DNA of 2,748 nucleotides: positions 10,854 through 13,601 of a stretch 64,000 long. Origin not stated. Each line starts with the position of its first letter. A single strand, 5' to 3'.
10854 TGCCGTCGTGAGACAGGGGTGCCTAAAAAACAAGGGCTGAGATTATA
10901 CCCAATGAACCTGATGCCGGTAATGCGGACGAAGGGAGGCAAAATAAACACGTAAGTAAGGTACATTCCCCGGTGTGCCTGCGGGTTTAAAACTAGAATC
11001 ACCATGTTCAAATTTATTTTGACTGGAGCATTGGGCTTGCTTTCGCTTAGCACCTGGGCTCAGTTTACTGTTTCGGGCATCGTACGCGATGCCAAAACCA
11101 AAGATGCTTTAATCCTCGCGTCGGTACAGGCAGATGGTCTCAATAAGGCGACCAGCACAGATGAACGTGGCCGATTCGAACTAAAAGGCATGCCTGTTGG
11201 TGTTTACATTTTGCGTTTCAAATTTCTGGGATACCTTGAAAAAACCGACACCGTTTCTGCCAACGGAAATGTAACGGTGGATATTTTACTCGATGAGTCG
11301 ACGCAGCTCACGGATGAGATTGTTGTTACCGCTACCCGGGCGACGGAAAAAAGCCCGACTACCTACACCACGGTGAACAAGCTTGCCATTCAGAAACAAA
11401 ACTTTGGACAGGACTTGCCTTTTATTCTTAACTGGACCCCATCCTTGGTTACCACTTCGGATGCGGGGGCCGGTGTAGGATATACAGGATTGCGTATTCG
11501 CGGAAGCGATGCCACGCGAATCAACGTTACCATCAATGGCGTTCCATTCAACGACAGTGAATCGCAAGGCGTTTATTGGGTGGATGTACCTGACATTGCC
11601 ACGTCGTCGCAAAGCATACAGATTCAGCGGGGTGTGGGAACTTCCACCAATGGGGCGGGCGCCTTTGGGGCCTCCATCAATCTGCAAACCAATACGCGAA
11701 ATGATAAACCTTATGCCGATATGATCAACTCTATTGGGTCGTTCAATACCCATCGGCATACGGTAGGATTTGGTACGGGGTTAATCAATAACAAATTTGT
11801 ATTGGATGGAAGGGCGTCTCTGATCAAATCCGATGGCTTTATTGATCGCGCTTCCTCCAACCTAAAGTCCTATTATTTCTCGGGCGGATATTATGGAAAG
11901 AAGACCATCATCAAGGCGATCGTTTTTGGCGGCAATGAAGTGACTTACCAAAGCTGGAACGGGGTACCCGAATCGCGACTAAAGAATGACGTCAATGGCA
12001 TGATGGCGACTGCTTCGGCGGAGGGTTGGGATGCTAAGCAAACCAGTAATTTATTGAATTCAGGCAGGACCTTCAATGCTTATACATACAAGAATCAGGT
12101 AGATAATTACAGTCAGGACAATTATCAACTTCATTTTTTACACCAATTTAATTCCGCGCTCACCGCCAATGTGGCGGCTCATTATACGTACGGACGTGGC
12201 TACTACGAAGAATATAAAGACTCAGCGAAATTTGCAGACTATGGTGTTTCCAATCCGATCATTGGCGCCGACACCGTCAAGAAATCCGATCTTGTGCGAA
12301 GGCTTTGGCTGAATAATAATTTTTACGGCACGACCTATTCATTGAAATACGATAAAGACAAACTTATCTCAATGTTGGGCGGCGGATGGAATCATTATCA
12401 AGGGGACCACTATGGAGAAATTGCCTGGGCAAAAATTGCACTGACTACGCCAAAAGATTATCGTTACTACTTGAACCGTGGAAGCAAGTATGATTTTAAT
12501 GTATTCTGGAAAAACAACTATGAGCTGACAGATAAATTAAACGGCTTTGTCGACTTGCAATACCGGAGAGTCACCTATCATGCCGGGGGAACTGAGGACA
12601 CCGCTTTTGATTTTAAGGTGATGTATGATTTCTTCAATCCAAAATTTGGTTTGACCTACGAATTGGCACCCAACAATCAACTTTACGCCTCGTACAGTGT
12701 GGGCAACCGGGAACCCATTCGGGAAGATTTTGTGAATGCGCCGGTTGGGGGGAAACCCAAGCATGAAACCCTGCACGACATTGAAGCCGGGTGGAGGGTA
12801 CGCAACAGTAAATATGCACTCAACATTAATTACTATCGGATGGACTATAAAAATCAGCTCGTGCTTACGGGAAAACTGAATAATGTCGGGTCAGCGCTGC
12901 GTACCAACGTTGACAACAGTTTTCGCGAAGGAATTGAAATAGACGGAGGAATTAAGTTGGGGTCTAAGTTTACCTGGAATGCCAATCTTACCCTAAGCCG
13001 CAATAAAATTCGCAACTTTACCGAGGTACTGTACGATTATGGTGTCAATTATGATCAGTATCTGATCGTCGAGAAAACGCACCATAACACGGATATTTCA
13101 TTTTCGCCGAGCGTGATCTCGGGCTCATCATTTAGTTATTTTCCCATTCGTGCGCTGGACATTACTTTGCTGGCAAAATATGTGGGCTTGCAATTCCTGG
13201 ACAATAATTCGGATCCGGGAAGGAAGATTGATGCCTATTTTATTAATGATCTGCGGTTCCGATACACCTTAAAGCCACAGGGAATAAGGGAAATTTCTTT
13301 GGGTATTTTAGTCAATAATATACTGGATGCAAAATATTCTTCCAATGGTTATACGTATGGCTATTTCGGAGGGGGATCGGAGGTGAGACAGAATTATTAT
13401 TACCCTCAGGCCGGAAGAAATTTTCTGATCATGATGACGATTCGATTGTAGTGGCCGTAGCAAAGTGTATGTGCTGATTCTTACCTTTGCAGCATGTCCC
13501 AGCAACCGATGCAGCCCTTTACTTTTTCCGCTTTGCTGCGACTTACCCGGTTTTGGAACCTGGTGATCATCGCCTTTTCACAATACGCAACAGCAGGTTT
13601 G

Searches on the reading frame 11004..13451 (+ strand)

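Call 80: search_protein_families(library=pfam, proteins=[window:11004-13451:+], max_evalue=1e-8)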
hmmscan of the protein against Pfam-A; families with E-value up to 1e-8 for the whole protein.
window:11004-13451:+ (815 aa): 4 families
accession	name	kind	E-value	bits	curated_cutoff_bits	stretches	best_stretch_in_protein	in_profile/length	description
PF00593.30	TonB_dep_Rec_b-barrel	-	8.9e-24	85.6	27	1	317-773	23-436/436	TonB dependent receptor-like, beta-barrel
PF13715.12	CarbopepD_reg_2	-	2.7e-17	63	32.2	1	23-108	1-88/88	CarboxypepD_reg-like domain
PF13620.12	CarboxypepD_reg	-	1.7e-12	47.9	32.3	1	22-96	1-81/82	Carboxypeptidase regulatory-like domain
PF07715.20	Plug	-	3.4e-10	40.8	23.9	1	115-223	3-106/107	TonB-dependent Receptor Plug Domain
